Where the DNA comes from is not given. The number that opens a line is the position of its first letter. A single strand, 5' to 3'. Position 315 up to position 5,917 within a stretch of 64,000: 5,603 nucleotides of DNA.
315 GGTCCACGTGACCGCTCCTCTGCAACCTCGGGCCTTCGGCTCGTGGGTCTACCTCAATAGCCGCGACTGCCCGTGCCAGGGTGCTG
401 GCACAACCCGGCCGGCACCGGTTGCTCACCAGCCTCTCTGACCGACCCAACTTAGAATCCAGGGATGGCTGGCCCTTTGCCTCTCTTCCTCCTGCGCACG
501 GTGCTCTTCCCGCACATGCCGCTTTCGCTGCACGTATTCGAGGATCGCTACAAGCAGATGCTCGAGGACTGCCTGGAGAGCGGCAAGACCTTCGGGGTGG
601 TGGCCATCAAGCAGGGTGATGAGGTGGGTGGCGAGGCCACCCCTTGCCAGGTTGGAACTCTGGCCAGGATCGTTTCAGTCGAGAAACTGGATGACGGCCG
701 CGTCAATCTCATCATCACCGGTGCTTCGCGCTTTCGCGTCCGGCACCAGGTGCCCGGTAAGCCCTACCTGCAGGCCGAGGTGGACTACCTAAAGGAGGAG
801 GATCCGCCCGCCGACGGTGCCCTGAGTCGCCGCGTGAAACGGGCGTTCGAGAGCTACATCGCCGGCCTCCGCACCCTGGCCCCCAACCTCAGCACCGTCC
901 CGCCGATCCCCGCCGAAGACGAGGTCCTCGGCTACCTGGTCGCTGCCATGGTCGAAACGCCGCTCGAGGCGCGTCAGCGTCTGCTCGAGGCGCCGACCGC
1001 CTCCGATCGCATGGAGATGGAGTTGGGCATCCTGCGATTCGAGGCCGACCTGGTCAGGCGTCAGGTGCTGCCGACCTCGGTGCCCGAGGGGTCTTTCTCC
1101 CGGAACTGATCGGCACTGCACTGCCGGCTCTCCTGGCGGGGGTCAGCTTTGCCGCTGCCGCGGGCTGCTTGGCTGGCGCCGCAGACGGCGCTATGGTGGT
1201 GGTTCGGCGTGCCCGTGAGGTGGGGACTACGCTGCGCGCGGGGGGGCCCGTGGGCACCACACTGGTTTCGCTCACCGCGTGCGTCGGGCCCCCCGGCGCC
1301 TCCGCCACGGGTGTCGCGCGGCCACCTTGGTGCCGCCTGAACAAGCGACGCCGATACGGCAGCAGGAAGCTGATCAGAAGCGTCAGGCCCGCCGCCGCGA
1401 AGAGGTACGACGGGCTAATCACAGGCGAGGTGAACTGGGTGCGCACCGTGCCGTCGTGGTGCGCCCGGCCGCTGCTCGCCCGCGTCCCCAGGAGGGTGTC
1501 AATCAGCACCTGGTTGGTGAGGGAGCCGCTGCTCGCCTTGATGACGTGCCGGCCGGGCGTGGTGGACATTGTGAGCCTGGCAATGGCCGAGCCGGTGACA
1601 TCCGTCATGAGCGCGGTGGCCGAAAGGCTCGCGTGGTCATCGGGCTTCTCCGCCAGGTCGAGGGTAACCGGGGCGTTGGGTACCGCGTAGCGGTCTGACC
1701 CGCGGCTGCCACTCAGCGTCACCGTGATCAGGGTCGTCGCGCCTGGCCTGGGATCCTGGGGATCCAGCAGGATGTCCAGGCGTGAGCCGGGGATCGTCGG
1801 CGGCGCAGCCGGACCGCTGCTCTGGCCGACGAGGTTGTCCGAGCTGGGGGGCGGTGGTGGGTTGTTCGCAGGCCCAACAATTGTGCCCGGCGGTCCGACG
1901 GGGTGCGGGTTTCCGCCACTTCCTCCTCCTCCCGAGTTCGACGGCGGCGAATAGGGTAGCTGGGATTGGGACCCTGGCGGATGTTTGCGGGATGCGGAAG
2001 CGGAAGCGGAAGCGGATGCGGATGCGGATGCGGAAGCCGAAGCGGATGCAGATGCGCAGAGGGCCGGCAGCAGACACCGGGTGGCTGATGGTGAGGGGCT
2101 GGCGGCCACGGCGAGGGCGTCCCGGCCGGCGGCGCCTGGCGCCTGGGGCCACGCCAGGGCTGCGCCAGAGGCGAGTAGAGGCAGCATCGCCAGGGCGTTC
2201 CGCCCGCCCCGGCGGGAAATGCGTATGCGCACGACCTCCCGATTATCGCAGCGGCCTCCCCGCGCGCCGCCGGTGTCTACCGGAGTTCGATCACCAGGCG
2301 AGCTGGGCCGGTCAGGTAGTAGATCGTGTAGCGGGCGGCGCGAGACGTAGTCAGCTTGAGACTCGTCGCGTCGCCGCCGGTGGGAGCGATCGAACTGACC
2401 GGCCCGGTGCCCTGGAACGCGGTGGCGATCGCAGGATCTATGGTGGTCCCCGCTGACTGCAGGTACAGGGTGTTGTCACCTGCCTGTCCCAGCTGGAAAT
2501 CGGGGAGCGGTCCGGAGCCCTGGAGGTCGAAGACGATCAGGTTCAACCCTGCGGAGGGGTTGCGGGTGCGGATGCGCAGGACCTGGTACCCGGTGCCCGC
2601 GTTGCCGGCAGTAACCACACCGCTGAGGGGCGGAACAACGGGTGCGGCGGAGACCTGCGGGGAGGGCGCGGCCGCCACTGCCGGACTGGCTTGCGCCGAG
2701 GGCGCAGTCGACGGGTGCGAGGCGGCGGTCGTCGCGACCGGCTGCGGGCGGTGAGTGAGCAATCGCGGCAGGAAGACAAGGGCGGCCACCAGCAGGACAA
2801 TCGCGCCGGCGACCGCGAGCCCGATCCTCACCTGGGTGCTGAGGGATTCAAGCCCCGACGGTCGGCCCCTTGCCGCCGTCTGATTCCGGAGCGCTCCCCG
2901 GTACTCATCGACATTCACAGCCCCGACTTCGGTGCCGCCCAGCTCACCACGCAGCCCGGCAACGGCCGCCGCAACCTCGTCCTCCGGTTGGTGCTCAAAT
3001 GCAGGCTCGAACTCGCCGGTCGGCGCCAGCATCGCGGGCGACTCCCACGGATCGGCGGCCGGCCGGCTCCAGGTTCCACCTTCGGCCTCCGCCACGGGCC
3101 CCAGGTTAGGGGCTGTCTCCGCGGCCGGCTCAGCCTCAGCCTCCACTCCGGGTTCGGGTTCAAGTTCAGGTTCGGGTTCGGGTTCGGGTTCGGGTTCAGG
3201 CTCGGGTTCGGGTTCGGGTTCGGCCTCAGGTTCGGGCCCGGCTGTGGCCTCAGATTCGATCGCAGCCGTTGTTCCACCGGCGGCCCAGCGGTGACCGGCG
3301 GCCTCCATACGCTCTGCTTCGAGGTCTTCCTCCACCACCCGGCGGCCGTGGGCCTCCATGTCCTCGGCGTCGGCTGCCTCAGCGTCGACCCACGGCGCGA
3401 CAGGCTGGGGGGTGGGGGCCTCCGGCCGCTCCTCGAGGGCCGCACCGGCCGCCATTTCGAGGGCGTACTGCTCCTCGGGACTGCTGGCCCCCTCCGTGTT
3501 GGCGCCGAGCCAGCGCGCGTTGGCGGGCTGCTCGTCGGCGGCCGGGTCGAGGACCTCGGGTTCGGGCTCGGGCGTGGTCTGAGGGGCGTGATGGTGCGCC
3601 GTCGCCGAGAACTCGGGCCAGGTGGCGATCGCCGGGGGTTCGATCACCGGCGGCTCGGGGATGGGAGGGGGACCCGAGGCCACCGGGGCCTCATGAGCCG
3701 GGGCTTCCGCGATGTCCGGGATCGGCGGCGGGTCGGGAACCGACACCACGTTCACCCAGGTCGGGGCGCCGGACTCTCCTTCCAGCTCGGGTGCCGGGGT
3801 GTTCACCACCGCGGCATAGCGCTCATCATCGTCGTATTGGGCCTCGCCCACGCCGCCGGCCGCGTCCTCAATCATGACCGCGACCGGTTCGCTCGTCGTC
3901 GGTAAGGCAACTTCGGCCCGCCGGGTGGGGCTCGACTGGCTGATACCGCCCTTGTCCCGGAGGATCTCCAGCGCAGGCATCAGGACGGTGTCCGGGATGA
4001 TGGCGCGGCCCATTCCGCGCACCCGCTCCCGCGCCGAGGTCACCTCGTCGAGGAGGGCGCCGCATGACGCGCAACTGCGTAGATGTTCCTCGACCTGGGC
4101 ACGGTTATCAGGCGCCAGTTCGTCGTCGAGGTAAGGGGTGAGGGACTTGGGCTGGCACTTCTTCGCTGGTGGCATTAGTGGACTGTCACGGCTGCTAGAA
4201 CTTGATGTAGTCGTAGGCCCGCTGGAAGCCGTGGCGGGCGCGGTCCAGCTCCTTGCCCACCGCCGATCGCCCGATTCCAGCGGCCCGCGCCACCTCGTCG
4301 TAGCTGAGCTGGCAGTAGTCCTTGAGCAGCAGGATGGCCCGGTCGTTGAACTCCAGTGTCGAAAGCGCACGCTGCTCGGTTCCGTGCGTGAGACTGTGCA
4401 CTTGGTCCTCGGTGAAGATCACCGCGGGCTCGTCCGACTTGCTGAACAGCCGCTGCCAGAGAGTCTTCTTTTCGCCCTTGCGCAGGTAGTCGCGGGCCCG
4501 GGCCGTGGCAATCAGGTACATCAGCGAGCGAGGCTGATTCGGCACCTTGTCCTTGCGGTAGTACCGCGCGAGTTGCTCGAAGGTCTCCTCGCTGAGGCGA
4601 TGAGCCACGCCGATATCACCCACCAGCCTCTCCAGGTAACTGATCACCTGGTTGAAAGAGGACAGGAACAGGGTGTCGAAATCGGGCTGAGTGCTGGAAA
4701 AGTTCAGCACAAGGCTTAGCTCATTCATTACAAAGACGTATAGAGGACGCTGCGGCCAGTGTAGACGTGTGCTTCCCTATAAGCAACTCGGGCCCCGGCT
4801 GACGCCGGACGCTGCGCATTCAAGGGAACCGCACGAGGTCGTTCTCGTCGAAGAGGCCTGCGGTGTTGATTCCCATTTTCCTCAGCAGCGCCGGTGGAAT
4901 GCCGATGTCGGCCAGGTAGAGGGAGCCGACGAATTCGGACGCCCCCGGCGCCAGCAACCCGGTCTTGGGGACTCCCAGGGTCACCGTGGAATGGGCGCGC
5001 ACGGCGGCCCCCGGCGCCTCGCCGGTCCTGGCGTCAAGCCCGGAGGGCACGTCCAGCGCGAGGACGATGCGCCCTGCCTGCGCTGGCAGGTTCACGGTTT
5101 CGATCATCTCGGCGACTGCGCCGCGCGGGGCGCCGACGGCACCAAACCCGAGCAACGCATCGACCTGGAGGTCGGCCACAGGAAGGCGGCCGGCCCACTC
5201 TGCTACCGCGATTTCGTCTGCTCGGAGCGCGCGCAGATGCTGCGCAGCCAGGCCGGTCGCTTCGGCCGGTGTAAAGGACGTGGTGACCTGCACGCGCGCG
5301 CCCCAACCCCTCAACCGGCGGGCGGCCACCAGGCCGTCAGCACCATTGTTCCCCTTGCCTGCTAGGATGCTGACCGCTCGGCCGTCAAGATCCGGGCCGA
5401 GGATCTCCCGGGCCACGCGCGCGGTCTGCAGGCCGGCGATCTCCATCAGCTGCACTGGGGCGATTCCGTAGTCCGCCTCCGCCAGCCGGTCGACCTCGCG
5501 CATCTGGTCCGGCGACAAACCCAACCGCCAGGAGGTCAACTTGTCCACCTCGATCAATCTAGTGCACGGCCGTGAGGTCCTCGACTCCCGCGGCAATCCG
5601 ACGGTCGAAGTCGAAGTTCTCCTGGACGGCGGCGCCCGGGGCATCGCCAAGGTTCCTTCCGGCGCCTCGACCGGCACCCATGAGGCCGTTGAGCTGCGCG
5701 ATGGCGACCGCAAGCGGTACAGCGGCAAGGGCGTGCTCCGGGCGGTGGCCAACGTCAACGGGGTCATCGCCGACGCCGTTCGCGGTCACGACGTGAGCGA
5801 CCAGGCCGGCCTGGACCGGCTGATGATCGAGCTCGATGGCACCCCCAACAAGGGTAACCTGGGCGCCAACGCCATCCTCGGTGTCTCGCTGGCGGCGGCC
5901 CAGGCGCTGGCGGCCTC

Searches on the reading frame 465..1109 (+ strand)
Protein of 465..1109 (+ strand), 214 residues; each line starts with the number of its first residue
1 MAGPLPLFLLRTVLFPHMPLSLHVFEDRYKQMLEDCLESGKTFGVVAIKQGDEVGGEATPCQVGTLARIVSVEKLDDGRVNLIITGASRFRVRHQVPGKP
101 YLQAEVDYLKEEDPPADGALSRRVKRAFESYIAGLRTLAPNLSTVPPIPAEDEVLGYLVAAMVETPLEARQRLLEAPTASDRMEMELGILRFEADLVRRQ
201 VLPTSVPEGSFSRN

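Call 31: search_protein_families(library=pfam, proteins=[window:465-1109:+], max_evalue=0.0001)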
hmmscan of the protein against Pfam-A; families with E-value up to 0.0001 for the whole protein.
window:465-1109:+ (214 aa): 1 family
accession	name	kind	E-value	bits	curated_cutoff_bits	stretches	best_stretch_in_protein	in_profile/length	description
PF02190.22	LON_substr_bdg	-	1.1e-39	136.9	28.7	1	5-190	2-198/200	ATP-dependent protease La (LON) substrate-binding domain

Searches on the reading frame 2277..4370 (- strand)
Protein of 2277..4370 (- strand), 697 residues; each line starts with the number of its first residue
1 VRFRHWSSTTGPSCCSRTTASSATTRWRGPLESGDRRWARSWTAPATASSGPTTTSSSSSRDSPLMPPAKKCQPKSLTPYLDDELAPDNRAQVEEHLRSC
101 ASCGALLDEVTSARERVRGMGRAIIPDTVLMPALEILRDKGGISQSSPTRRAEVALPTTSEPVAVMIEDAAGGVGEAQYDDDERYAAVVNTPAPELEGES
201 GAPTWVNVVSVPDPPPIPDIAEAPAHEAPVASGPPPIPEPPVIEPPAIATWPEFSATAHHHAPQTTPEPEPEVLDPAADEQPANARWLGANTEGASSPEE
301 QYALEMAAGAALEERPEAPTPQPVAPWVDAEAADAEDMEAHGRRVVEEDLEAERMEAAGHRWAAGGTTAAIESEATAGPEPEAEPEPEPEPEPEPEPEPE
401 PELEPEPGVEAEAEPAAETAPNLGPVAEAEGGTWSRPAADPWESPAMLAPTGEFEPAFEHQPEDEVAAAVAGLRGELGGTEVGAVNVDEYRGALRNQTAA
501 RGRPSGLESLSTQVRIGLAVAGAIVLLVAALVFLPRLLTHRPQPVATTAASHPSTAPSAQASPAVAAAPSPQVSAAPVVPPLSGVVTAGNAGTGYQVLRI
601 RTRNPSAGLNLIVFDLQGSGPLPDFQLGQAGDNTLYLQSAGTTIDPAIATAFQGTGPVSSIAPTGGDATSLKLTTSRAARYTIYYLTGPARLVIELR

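Call 31: search_protein_families(library=pfam, proteins=[window:2277-4370:-], max_evalue=0.0001)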
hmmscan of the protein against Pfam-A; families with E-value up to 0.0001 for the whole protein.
window:2277-4370:- (697 aa): 1 family
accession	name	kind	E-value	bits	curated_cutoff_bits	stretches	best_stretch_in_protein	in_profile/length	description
PF13490.11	zf-HC2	-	1e-07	32.3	22.2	1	77-103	8-34/35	Putative zinc-finger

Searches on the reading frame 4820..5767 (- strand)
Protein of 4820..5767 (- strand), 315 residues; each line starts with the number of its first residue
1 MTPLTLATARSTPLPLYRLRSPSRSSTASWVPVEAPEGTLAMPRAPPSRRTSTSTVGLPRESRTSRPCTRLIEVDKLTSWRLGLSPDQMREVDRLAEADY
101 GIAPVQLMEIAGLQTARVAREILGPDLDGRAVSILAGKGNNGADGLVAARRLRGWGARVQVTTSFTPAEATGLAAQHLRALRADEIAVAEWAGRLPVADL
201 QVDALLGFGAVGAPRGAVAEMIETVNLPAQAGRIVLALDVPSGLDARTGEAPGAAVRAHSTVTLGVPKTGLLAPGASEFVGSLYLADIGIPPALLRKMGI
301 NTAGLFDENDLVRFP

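Call 31: search_protein_families(library=pfam, proteins=[window:4820-5767:-], max_evalue=0.0001)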
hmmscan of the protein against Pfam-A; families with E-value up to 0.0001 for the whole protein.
window:4820-5767:- (315 aa): 1 family
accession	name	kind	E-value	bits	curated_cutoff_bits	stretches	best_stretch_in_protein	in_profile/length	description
PF03853.21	YjeF_N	-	3.7e-39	134.8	24.9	1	106-270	3-169/169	YjeF-related protein N-terminus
